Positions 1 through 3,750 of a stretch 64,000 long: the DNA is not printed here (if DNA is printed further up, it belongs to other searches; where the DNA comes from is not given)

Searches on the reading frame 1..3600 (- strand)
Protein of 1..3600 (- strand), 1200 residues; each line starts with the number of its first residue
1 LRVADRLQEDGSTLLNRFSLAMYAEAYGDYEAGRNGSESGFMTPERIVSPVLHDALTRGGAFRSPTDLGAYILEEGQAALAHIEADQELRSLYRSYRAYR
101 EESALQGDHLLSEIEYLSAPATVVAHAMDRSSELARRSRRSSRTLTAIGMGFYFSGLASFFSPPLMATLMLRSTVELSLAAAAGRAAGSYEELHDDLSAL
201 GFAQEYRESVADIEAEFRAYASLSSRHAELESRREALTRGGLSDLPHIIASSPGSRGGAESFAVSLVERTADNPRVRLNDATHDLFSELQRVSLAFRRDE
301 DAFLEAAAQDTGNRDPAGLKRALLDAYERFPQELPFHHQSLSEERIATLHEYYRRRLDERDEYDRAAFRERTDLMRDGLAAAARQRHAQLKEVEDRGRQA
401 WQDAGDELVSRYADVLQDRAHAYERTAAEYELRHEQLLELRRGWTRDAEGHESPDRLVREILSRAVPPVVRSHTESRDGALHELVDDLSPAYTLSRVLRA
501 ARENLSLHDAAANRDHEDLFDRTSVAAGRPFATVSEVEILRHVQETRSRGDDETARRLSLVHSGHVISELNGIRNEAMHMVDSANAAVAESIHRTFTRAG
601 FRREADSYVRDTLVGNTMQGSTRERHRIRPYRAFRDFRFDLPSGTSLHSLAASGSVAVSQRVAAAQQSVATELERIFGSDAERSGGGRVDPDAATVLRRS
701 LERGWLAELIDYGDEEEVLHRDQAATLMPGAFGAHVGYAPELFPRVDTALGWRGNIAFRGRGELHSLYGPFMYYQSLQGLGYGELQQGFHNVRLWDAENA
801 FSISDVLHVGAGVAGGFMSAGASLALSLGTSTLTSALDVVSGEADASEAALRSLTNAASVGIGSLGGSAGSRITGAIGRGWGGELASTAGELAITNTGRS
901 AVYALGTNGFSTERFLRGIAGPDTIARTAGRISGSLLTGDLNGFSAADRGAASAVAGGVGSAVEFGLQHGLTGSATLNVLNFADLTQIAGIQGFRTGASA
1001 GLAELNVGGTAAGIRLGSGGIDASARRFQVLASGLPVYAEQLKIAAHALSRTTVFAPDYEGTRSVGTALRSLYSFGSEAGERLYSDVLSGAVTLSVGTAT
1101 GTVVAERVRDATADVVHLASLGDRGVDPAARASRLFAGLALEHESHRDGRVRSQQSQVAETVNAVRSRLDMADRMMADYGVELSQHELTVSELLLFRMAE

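Call 87: search_protein_representatives(protein=window:1-3600:-)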
Query: 1200 residues. Proteins with E-value up to 0.001 (for the whole library): 252; up to 1e-10: 108; up to 1e-30: 23. The best 150 are listed.
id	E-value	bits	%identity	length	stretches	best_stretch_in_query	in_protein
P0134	0.0e+00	2576.7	100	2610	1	1-1200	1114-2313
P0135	0.0e+00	1217.2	52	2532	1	3-1200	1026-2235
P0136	0.0e+00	1153.8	53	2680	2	309-1200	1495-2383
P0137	8.5e-105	368.4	34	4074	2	325-1197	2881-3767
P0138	4.9e-61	223.5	32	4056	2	387-1028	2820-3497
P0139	1.5e-51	192.1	32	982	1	574-1193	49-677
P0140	1.8e-47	178.5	31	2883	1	387-1187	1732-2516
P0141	2.3e-45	171.6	30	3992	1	529-1184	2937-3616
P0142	5.2e-45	170.4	30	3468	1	548-1180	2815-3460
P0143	3.1e-41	157.9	29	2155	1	551-1187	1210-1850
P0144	4.9e-37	144.0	30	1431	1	580-1187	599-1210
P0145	4.2e-36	140.9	31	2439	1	551-1185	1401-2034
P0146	8.4e-36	139.9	29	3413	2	720-1183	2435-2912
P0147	1.9e-35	138.8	32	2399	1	547-1183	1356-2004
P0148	3.7e-35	137.8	25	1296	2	722-1196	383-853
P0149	1.2e-34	136.1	33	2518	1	548-1176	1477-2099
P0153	9.5e-33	129.8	26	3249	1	376-1183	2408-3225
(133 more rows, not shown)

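Call 89: search_protein_families(library=pfam, proteins=[P0137, P0140, P0143], max_evalue=0.01)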
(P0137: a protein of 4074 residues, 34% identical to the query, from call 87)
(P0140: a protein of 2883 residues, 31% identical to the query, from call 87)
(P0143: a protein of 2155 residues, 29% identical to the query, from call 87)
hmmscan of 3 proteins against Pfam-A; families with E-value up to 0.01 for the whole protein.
P0137 (4074 aa): 0 families

P0140 (2883 aa): 0 families

P0143 (2155 aa): 0 families

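Call 91: list_cluster_members(proteins=[P0134, P0137, P0138, P0140, P0141, P0142, P0143, P0145, P0147, P0149])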
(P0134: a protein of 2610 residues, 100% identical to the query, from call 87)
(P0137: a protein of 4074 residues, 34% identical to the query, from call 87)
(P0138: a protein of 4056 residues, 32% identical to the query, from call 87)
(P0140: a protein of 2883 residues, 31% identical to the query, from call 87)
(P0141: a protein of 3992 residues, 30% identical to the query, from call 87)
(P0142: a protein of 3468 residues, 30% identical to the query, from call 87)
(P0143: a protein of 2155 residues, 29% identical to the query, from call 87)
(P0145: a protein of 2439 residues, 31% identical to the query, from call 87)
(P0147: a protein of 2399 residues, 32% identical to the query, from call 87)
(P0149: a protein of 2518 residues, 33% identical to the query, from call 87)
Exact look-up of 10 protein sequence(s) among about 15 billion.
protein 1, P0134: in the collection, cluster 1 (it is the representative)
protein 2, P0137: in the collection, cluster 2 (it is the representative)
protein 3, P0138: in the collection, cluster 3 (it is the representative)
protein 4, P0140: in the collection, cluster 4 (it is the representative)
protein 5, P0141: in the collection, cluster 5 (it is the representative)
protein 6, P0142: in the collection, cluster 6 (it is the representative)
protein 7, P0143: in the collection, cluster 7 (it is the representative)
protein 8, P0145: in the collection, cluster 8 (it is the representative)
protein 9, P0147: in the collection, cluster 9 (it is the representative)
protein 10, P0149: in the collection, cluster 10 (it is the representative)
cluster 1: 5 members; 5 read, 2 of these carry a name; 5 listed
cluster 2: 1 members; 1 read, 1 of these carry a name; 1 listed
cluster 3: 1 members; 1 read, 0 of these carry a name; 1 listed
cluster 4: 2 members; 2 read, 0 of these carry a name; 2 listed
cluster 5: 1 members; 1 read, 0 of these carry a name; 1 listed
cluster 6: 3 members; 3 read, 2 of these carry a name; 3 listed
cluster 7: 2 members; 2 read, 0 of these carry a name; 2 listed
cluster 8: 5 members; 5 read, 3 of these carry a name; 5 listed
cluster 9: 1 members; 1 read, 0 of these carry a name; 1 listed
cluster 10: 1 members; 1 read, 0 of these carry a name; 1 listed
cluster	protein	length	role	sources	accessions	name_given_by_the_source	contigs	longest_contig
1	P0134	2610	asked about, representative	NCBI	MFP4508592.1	MAG: hypothetical protein ACLFNQ_00535 [Spirochaetaceae bacterium]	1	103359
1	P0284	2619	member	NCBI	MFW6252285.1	MAG: hypothetical protein ACOC4F_00015 [bacterium]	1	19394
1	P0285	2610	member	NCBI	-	-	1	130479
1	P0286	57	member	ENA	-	-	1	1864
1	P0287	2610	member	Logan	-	-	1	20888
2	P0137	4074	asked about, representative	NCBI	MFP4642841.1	MAG: hypothetical protein ACLFM0_00645 [Spirochaetales bacterium]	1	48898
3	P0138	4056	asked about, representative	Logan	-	-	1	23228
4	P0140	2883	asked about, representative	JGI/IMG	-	-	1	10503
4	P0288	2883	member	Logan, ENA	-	-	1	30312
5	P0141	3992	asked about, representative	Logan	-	-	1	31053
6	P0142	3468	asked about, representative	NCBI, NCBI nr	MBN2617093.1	MAG: hypothetical protein JXR64_02135, partial [Spirochaetales bacterium] | hypothetical protein [Spirochaetales bacterium]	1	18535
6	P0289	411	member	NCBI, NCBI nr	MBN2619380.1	MAG: hypothetical protein JXR64_13810, partial [Spirochaetales bacterium] | hypothetical protein [Spirochaetales bacterium]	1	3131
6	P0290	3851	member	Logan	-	-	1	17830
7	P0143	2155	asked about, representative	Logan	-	-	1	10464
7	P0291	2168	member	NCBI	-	-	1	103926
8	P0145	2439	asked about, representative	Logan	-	-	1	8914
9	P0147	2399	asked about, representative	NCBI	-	-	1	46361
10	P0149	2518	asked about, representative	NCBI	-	-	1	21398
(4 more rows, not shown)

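Call 92: find_encoding_contigs(protein=P0137, flank=10000, max_places=2)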
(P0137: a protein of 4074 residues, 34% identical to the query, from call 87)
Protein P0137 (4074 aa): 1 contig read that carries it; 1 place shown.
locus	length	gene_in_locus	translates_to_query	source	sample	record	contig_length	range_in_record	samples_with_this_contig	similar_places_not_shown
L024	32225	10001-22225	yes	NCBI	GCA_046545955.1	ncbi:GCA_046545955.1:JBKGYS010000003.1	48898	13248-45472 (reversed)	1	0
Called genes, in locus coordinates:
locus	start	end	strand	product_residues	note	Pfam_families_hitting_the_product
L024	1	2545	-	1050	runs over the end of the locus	PF00873:ACR_tran, PF02355:SecD_SecF_C (faint), PF00873:ACR_tran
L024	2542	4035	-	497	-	PF13205:Big_5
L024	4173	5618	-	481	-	PF13205:Big_5 (weak)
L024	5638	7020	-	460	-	PF25917:BSH_RND, PF25973:BSH_CzcB (weak), PF25954:Beta-barrel_RND_2, PF25989:YknX_C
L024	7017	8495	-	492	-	PF02321:OEP (faint)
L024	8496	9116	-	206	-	-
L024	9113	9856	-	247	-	PF13432:TPR_16 (faint), PF13424:TPR_12 (faint), PF07719:TPR_2 (faint), PF13181:TPR_8 (faint), PF13428:TPR_14 (faint), PF23914:TPR_CcmH_CycH, PF14559:TPR_19 (weak)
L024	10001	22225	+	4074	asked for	-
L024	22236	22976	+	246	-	-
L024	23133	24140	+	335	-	PF00850:Hist_deacetyl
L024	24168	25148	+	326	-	PF00005:ABC_tran, PF13304:AAA_21 (weak)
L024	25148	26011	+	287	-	PF12730:ABC2_membrane_4 (weak), PF13346:ABC2_membrane_5, PF12679:ABC2_membrane_2, PF12698:ABC2_membrane_3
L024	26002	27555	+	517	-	-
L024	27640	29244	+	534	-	PF14238:DUF4340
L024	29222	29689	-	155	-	-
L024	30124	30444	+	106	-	PF00076:RRM_1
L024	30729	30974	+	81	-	-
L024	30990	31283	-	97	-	PF00543:P-II (weak)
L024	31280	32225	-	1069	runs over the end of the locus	PF00873:ACR_tran, PF03176:MMPL, PF02355:SecD_SecF_C (weak)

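Call 94: find_encoding_contigs(protein=P0291, flank=10000, max_places=1)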
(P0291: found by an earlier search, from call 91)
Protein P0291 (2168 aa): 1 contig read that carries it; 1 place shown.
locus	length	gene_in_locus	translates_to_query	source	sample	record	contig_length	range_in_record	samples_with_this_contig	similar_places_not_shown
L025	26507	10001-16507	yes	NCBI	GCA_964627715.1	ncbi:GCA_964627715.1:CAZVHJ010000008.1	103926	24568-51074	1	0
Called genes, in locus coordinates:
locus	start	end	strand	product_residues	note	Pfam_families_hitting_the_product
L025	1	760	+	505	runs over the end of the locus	-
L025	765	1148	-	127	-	PF08973:TM1506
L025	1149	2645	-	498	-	PF00479:G6PD_N, PF02781:G6PD_C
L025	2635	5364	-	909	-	PF00923:TAL_FSA, PF00342:PGI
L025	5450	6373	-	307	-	PF02653:BPD_transp_2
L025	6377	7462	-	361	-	PF02653:BPD_transp_2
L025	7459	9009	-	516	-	PF00005:ABC_tran, PF13304:AAA_21 (faint), PF00005:ABC_tran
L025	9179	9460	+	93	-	PF02894:GFO_IDH_MocA_C (weak)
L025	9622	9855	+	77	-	-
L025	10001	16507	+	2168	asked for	-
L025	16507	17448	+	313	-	-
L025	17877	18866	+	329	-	PF00389:2-Hacid_dh, PF02826:2-Hacid_dh_C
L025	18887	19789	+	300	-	PF01545:Cation_efflux, PF16916:ZT_dimer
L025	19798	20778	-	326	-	PF14378:PAP2_3, PF01569:PAP2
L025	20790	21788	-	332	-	PF01073:3Beta_HSD, PF01370:Epimerase, PF04321:RmlD_sub_bind, PF05368:NmrA (weak), PF13460:NAD_binding_10, PF16363:GDP_Man_Dehyd, PF07993:NAD_binding_4 (weak)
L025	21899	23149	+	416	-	PF00278:Orn_DAP_Arg_deC, PF02784:Orn_Arg_deC_N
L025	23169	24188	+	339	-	PF19420:DDAH_eukar (weak), PF02274:ADI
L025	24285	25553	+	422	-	PF13433:Peripla_BP_5, PF13458:Peripla_BP_6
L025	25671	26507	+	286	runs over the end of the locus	PF02653:BPD_transp_2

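Call 95: find_encoding_contigs(protein=P0147, flank=10000, max_places=1)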
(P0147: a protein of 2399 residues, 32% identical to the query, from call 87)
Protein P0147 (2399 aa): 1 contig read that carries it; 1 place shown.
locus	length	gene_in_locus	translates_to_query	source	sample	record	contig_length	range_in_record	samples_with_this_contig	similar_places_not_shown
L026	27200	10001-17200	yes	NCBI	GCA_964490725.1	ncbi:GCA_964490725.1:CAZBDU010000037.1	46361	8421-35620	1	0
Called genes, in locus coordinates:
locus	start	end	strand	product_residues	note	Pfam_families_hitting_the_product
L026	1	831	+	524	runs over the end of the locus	PF00496:SBP_bac_5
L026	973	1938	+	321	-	PF19300:BPD_transp_1_N, PF00528:BPD_transp_1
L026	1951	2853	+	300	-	PF00528:BPD_transp_1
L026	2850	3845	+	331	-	PF00005:ABC_tran, PF08352:oligo_HPY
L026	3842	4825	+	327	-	PF00005:ABC_tran, PF08352:oligo_HPY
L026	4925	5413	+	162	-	PF00210:Ferritin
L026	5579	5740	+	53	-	PF00301:Rubredoxin, PF21349:RUBY_RBDX (faint)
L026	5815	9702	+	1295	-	PF03710:GlnE, PF03445:DUF294 (faint), PF08335:GlnD_UR_UTase, PF03710:GlnE, PF08335:GlnD_UR_UTase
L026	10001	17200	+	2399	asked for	-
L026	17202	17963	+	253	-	PF13424:TPR_12 (faint), PF13432:TPR_16 (faint), PF14559:TPR_19 (faint), PF07719:TPR_2 (faint), PF13174:TPR_6 (faint), PF13181:TPR_8 (faint), PF13428:TPR_14 (faint), PF21033:RMD1-3 (faint), +1 more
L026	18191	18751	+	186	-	PF04060:FeS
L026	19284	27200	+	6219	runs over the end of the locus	?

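Call 96: find_encoding_contigs(protein=P0288, flank=10000, max_places=1)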
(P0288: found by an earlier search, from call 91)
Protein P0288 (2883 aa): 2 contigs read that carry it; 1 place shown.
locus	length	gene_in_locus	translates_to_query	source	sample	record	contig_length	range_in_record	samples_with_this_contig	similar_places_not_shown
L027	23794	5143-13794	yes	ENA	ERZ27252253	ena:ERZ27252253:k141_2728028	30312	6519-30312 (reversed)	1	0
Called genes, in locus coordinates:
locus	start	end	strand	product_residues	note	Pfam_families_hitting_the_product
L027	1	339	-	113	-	?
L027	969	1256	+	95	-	PF02604:PhdYeFM_antitox (weak)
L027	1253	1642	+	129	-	PF13470:PIN_3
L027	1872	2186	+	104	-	PF04365:BrnT_toxin (weak), PF14076:DUF4258 (weak)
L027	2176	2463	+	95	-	PF12441:CopG_antitoxin (weak)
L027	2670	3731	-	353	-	PF00903:Glyoxalase, PF13468:Glyoxalase_3 (faint), PF13669:Glyoxalase_4 (faint), PF00903:Glyoxalase (weak)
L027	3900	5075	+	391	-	PF00155:Aminotran_1_2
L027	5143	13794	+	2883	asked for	-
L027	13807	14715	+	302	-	PF25302:NADase_transloc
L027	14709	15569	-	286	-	PF03009:GDPD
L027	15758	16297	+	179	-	-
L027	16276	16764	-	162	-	PF01914:MarC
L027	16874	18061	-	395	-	PF00155:Aminotran_1_2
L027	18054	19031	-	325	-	PF01073:3Beta_HSD, PF01370:Epimerase, PF02719:Polysacc_synt_2, PF04321:RmlD_sub_bind, PF16363:GDP_Man_Dehyd, PF07993:NAD_binding_4 (weak)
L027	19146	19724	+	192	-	PF12844:HTH_19, PF13443:HTH_26 (weak), PF01381:HTH_3, PF07883:Cupin_2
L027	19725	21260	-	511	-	PF00890:FAD_binding_2 (weak), PF01266:DAO (weak), PF01593:Amino_oxidase, PF03486:HI0933_like (faint), PF13450:NAD_binding_8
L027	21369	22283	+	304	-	-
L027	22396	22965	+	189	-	PF04191:PEMT, PF04140:ICMT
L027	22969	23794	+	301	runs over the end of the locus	PF02463:SMC_N (faint), PF13175:AAA_15 (faint), PF00005:ABC_tran, PF13304:AAA_21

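Call 97: find_encoding_contigs(protein=P0141, flank=10000, max_places=1)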
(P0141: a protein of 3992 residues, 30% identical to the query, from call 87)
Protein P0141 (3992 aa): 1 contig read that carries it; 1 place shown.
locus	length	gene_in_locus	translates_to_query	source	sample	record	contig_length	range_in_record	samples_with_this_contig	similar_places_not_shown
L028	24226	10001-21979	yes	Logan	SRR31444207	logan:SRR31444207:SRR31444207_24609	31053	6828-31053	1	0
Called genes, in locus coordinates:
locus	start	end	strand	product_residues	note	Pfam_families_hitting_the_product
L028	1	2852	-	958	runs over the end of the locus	PF00873:ACR_tran, PF02355:SecD_SecF_C (weak)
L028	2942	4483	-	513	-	PF13205:Big_5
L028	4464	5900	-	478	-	PF13205:Big_5 (faint)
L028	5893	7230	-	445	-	PF25973:BSH_CzcB (weak), PF25984:BSH_YknX (faint), PF25954:Beta-barrel_RND_2 (weak), PF25989:YknX_C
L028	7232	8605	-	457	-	PF02321:OEP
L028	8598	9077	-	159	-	-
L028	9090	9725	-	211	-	PF12895:ANAPC3 (faint), PF13371:TPR_9 (faint), PF00515:TPR_1 (faint), PF07719:TPR_2 (faint), PF13424:TPR_12 (faint), PF13428:TPR_14 (faint), PF13174:TPR_6 (faint), PF13181:TPR_8 (faint), +3 more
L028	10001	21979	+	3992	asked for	-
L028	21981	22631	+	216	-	-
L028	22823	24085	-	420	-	-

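Call 101: search_protein_families(library=pfam, proteins=[P0134, P0141, P0153], max_evalue=0.01)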
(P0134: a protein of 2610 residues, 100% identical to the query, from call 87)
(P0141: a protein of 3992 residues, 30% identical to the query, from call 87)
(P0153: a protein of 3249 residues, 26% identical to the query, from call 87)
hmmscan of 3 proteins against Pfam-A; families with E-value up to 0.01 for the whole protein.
P0134 (2610 aa): 0 families

P0141 (3992 aa): 0 families

P0153 (3249 aa): 1 family
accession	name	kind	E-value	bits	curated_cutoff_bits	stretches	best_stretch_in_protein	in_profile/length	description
PF18249.6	Ca_bind_SSO6904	-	0.0046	17.7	25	0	1732-1781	4-53/90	Calcium binding protein SSO6904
